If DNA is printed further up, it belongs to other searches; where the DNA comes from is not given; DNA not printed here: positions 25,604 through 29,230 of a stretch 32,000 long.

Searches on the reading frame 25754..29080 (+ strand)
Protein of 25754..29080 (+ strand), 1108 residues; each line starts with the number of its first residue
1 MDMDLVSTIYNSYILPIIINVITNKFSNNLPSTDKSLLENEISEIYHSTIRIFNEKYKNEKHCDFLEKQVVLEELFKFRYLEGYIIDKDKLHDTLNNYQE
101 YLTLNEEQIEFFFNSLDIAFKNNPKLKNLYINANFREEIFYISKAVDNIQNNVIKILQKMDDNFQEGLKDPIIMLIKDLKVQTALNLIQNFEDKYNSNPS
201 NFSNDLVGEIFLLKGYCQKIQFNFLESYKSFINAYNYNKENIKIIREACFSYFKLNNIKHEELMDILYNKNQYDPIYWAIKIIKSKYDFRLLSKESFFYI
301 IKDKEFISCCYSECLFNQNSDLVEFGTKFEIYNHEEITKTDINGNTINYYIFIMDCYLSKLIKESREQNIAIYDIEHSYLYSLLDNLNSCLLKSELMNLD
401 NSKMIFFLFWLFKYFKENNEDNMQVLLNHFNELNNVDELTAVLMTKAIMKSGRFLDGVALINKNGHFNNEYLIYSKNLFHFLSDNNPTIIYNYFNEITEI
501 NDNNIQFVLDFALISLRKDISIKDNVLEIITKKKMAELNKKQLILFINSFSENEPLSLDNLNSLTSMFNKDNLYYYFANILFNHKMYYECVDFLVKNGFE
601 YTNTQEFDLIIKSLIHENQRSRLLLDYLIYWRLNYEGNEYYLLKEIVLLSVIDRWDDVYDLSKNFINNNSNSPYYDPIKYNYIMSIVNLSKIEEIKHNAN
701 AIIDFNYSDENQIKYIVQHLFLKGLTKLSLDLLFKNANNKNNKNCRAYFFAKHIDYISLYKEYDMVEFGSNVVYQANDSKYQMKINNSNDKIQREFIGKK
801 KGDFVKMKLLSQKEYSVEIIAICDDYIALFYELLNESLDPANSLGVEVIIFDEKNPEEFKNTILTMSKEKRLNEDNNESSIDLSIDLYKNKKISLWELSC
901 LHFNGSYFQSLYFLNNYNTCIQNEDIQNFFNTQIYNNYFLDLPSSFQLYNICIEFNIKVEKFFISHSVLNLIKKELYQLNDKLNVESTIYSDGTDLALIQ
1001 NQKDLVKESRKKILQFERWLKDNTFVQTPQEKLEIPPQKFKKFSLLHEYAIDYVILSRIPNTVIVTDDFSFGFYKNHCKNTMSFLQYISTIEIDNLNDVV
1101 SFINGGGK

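Call 9: search_protein_families(library=pfam, proteins=[window:25754-29080:+], max_evalue=0.01)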
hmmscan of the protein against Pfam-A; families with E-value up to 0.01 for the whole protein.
window:25754-29080:+ (1108 aa): 0 families

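Call 10: search_protein_families(library=padloc, proteins=[window:25754-29080:+], max_evalue=0.1)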
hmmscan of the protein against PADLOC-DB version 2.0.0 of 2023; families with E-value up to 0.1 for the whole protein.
window:25754-29080:+ (1108 aa): 0 families

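Call 11: search_protein_families(library=ncbifam, proteins=[window:25754-29080:+], max_evalue=0.1)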
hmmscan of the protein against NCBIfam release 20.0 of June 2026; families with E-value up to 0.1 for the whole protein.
window:25754-29080:+ (1108 aa): 1 family
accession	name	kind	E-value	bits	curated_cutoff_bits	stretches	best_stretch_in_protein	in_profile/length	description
NF001260.0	PRK00226.1-1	equivalog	0.039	13.6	234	1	772-822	108-156/160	transcription elongation factor GreA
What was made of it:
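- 25754..29080 (+): 1108-aa cargo protein, a distant member (about 25% identity) of the TPR-GreAB-C-PIN family. There is also a weak GreA C-terminal hit (call 11).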

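Call 28: find_homologous_proteins(query=window:25754-29080:+)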
Query window:25754-29080:+ (1108 aa): 2 proteins with E <= 0.001 among 8000 candidates.
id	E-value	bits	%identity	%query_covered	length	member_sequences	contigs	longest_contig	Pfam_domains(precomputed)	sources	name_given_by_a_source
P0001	0.0e+0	2423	100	100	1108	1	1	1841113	-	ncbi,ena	-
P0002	0.0e+0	1512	66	99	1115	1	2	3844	-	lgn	-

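Call 29: find_encoding_contigs(protein=P0001, flank=10000)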
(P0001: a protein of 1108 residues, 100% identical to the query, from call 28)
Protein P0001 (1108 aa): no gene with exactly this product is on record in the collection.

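Call 30: find_encoding_contigs(protein=P0002, flank=10000)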
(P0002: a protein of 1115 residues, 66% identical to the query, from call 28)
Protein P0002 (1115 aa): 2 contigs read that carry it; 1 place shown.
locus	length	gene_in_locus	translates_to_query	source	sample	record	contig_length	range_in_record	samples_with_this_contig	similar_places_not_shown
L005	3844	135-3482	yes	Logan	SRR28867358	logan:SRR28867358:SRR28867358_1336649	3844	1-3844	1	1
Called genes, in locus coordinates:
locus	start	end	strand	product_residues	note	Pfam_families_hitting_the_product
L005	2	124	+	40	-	?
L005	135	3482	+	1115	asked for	-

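Call 47: search_solved_structures(query=window:25754-29080:+, max_evalue=1)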
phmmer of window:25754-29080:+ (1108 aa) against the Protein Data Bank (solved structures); distinct sequences matched with E-value up to 1: 2.
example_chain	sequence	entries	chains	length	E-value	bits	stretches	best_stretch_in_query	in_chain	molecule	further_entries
1jjr_A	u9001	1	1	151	0.39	11.8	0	213-268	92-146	THYROID AUTOANTIGEN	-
1w2w_B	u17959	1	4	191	0.59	11.2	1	777-866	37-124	5-METHYLTHIORIBOSE-1-PHOSPHATE ISOMERASE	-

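Call 58: search_protein_representatives(protein=window:25754-29080:+)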
Query: 1108 residues. Proteins with E-value up to 0.001 (for the whole library): 125; up to 1e-10: 97; up to 1e-30: 21. The best 125 are listed.
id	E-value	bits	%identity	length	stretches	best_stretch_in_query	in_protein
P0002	0.0e+00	1511.6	66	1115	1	3-1104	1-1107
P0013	1.7e-89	317.6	64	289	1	643-904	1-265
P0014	4.1e-64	233.6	68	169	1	940-1106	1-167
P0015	4.9e-59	216.8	25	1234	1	38-1088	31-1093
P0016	2.8e-55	204.3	25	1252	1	62-1103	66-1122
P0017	1.7e-52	195.1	25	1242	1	24-1073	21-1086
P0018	2.7e-51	191.2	25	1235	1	32-1091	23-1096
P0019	8.5e-50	186.2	24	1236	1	42-1102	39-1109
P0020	1.5e-48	182.1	25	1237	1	17-1075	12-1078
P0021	1.1e-47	179.2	26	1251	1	27-1074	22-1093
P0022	1.0e-46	176.0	23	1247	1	24-1090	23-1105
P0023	1.7e-45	172.0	24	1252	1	33-1102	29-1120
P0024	4.1e-45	170.7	26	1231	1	32-1072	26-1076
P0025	7.3e-45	169.9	25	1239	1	55-1082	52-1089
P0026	2.3e-44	168.2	24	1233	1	40-1100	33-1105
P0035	2.0e-28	115.4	26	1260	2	609-1035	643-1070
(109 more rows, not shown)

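Call 59: search_protein_families(library=pfam, proteins=[P0015, P0016, P0017, P0021, P0024, P0035], max_evalue=0.01)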
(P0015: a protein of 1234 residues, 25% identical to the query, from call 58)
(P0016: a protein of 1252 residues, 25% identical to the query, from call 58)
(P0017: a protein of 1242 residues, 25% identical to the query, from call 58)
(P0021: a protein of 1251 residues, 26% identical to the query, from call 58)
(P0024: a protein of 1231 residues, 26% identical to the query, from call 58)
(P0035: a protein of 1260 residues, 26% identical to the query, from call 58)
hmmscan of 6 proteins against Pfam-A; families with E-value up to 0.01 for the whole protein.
P0015 (1234 aa): 1 family
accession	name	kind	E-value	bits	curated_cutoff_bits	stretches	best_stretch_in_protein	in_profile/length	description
PF20698.3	PIN-TPR-GreABC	-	2e-08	35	27.8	1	982-1080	42-135/138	PIN domain associated with the TPR-GreAB-C-PIN system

P0016 (1252 aa): 4 families
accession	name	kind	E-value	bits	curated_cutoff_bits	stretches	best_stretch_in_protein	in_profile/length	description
PF20698.3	PIN-TPR-GreABC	-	5.5e-09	36.8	27.8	1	956-1091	1-133/138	PIN domain associated with the TPR-GreAB-C-PIN system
PF12895.13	ANAPC3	-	4.1e-06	27.4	27.2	1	431-483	8-58/82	Anaphase-promoting complex, cyclosome, subunit 3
PF07719.23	TPR_2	-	0.00014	22.2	27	0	587-606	3-22/34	Tetratricopeptide repeat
PF00515.34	TPR_1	-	0.0029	17.8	27.8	0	454-469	8-23/34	Tetratricopeptide repeat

P0017 (1242 aa): 1 family
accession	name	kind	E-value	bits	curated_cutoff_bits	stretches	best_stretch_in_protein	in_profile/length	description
PF20698.3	PIN-TPR-GreABC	-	2.9e-11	44.2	27.8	1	950-1087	1-135/138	PIN domain associated with the TPR-GreAB-C-PIN system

P0021 (1251 aa): 1 family
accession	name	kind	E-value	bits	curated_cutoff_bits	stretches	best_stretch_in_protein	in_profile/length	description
PF20698.3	PIN-TPR-GreABC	-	0.0068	17.1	27.8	0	956-1090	1-131/138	PIN domain associated with the TPR-GreAB-C-PIN system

P0024 (1231 aa): 1 family
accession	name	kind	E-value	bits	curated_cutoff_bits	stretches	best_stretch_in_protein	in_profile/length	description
PF20698.3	PIN-TPR-GreABC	-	2.5e-07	31.4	27.8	1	937-1078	1-135/138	PIN domain associated with the TPR-GreAB-C-PIN system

P0035 (1260 aa): 2 families
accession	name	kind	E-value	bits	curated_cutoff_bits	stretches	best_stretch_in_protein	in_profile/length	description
PF20698.3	PIN-TPR-GreABC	-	8.3e-09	36.3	27.8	1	974-1108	1-132/138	PIN domain associated with the TPR-GreAB-C-PIN system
PF25062.1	ARM_TT21_N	-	0.0025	18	40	1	587-716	80-211/222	Tetratricopeptide repeat protein 21 N-terminal ARM repeat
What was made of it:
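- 25754..29080 (+): Calls 28, 58, 59.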

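Call 60: search_protein_families(library=padloc, proteins=[P0015, P0016, P0017, P0021, P0024, P0035], max_evalue=0.01)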
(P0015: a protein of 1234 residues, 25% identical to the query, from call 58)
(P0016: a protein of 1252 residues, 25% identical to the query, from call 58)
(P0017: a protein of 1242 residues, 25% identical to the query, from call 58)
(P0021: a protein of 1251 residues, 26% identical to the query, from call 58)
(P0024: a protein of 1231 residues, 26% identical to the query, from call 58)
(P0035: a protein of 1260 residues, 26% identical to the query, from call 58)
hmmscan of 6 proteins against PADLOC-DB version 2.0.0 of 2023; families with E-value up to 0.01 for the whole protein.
P0015 (1234 aa): 0 families

P0016 (1252 aa): 0 families

P0017 (1242 aa): 0 families

P0021 (1251 aa): 0 families

P0024 (1231 aa): 0 families

P0035 (1260 aa): 0 families
